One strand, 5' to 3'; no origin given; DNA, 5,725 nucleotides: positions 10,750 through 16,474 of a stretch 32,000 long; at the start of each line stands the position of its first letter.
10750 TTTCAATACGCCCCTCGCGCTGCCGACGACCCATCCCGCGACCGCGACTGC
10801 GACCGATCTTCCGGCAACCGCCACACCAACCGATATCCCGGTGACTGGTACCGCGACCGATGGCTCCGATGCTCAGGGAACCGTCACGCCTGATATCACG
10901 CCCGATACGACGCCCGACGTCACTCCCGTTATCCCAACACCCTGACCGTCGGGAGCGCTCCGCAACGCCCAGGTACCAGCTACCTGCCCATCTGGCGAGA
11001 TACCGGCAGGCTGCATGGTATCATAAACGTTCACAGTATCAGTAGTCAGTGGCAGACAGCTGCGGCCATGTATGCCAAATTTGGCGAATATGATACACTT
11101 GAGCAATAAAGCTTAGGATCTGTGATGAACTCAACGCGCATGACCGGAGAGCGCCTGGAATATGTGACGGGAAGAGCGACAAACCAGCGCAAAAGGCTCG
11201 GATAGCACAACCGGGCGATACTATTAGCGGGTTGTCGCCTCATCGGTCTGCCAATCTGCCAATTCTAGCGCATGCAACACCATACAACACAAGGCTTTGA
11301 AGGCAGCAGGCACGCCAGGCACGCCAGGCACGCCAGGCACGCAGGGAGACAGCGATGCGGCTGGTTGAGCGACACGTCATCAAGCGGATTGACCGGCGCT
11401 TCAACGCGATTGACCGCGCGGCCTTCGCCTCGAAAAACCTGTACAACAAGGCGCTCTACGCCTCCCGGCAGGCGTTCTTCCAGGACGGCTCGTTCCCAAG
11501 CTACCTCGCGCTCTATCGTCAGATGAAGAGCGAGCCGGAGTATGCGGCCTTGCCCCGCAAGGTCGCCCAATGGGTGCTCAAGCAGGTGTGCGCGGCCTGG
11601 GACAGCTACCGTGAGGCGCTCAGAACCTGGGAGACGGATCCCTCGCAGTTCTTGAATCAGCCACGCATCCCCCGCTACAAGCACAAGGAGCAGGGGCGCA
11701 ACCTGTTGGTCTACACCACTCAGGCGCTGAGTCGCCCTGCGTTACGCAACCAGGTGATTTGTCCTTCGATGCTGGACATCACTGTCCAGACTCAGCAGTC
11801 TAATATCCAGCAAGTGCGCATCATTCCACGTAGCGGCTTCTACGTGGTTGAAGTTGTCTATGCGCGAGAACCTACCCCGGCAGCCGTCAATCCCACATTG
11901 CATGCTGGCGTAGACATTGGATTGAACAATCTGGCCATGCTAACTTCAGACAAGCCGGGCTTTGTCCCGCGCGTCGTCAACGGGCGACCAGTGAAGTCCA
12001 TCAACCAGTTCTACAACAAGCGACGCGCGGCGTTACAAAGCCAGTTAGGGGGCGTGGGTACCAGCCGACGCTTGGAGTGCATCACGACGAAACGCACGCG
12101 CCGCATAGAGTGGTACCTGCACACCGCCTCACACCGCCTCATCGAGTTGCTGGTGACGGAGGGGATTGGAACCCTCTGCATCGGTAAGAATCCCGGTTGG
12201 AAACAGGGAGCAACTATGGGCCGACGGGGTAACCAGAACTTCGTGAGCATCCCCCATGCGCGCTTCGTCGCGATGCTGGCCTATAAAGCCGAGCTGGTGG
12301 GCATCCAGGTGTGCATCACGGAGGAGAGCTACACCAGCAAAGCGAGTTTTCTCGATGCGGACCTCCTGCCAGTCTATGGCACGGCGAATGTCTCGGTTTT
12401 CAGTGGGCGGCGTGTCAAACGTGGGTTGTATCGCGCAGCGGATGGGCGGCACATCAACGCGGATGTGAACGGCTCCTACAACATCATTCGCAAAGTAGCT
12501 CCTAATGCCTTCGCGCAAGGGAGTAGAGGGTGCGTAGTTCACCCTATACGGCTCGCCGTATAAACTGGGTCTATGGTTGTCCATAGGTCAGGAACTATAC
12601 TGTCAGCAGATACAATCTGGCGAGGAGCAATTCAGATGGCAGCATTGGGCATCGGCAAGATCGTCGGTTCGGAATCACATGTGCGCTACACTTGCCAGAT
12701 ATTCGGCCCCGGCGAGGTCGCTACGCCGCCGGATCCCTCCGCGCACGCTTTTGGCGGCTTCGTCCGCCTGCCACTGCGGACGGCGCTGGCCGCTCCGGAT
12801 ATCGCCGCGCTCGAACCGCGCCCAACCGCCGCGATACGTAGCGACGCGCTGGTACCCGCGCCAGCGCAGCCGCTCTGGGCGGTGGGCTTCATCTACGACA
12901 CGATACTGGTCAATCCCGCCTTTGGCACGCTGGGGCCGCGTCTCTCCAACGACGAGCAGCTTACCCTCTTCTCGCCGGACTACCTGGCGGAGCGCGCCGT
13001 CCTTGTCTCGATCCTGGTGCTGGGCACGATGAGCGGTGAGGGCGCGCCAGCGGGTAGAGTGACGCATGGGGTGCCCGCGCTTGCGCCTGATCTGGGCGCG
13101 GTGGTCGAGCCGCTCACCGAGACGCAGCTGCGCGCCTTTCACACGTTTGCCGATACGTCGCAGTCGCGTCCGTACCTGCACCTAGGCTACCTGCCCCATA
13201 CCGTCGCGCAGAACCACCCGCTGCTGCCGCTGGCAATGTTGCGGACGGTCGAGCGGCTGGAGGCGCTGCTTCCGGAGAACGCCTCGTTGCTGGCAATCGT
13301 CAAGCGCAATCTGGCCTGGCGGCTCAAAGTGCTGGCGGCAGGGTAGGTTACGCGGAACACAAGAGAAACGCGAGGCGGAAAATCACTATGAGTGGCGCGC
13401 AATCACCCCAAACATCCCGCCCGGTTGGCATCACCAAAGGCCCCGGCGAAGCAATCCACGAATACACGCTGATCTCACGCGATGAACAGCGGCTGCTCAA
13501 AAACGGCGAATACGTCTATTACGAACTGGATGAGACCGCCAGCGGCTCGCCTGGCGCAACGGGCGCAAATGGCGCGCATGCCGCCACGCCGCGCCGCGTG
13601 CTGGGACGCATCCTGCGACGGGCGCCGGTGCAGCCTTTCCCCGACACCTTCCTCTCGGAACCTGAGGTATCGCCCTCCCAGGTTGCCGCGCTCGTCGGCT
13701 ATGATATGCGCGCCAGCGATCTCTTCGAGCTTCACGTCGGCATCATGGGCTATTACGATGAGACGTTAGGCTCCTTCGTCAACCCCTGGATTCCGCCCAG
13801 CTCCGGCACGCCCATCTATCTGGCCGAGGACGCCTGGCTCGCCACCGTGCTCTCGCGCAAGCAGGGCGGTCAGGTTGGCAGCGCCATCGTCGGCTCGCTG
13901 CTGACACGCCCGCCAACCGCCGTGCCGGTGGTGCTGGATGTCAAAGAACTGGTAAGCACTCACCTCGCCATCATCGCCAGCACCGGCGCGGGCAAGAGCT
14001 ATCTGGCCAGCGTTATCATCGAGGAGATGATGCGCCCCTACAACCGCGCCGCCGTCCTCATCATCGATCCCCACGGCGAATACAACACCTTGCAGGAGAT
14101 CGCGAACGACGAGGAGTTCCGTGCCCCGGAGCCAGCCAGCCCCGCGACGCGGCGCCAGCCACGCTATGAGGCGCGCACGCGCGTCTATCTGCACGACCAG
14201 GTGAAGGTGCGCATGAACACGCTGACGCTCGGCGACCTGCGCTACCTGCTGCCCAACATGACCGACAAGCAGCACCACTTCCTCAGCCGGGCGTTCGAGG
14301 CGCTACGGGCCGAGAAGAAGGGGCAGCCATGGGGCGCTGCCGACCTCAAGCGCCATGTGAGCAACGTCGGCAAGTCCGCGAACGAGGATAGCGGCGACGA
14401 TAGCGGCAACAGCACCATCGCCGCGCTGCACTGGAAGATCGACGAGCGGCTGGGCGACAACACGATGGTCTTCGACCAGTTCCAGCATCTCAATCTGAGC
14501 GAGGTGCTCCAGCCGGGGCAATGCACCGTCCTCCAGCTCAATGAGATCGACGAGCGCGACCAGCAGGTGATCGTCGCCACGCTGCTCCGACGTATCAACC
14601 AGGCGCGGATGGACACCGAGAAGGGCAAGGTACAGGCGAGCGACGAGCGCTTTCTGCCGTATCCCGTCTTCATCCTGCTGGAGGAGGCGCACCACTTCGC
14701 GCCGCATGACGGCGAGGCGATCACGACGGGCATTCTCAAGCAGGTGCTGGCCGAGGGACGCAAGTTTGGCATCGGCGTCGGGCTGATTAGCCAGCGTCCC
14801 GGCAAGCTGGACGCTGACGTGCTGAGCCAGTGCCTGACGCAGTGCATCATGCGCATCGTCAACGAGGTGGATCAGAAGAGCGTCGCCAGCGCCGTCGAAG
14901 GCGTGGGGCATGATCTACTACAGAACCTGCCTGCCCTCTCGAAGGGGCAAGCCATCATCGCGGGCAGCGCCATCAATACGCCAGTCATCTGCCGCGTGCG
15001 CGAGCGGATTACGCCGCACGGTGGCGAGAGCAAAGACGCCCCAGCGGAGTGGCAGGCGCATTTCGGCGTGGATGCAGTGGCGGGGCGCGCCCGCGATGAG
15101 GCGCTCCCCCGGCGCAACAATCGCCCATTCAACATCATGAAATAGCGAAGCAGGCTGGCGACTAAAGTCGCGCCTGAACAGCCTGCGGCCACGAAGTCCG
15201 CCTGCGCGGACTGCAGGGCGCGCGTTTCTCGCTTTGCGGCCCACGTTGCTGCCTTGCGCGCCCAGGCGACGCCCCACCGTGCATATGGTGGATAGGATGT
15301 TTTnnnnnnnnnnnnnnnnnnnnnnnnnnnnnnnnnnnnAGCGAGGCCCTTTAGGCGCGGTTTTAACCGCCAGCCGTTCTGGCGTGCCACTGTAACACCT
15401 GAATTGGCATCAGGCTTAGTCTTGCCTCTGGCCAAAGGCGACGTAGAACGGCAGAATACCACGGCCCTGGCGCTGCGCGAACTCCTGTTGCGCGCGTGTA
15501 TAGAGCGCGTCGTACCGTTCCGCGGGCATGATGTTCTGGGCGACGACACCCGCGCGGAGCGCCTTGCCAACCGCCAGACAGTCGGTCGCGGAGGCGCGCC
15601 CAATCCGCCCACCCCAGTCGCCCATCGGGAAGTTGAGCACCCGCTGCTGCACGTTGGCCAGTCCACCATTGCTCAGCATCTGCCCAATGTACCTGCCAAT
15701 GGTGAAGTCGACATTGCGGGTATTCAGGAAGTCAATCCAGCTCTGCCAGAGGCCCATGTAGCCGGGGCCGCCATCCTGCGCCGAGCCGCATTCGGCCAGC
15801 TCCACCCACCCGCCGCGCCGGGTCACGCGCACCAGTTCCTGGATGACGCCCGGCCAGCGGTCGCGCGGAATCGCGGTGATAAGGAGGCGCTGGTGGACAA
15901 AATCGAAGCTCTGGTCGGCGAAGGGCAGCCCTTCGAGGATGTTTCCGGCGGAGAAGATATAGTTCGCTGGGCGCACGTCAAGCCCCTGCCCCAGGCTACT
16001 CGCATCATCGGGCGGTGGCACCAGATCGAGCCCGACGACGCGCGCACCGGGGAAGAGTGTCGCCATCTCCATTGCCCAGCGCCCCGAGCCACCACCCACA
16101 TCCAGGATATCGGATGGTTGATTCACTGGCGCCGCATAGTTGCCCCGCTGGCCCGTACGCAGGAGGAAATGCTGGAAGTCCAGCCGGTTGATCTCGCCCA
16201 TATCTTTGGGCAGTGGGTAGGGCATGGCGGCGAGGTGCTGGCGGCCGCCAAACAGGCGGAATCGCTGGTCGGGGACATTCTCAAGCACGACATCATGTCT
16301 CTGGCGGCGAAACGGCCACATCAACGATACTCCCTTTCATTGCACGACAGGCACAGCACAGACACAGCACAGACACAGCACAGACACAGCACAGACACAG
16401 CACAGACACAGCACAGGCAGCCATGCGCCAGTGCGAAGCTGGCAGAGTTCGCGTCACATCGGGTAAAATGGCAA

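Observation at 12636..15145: Two-gene cassette: stand-alone HAS-barrel-like protein plus HerA/DUF87 ATPase, with no nuclease partner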

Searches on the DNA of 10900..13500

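Call 79: search_rna_families(source=window, start=10900, end=13500, threshold=evalue, max_evalue=0.1)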
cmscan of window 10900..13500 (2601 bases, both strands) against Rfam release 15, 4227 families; matches with E-value up to 0.1: 0.
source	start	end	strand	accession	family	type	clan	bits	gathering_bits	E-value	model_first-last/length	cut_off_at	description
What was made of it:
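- Tried and rejected: No hit (call 79).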

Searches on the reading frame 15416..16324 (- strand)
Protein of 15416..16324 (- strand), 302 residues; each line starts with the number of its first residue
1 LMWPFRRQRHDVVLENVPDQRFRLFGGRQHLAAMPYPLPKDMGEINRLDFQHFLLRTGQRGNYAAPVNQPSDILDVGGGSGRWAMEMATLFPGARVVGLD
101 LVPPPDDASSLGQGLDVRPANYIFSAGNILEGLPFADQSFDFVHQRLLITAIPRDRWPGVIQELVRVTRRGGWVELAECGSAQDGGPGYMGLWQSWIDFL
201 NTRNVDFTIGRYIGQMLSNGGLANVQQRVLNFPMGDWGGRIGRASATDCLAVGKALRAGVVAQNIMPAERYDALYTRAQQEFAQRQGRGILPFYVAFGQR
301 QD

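Call 3: search_protein_families(library=pfam, proteins=[window:15416-16324:-], max_evalue=1)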
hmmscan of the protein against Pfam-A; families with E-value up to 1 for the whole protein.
window:15416-16324:- (302 aa): 10 families
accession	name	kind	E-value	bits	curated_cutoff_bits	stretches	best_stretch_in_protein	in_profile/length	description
PF13649.12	Methyltransf_25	-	3.5e-13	50.5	27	1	73-172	1-97/97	Methyltransferase domain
PF08241.18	Methyltransf_11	-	8.6e-12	46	21.2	1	74-174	1-93/95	Methyltransferase domain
PF13489.12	Methyltransf_23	-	2.5e-11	44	27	1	64-227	16-164/164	Methyltransferase domain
PF13847.12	Methyltransf_31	-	1.7e-08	34.7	27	1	72-180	6-113/145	Methyltransferase domain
PF08242.18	Methyltransf_12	-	3.9e-07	31.2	30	1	74-174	1-98/98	Methyltransferase domain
PF00891.24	Methyltransf_2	-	0.0013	18.6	22.3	1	71-109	64-102/210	O-methyltransferase domain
PF01209.24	Ubie_methyltran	-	0.0022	17.8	20.1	1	67-179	45-154/233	ubiE/COQ5 methyltransferase family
PF24675.1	NpmA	-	0.0052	16.5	60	1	73-101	27-55/214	16S rRNA (adenine(1408)-N(1))-methyltransferase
PF02390.23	Methyltransf_4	-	0.04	13.8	24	1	72-101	4-33/173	Putative methyltransferase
PF03848.20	TehB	-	0.18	11.6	20.4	1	64-174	25-130/193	Tellurite resistance protein TehB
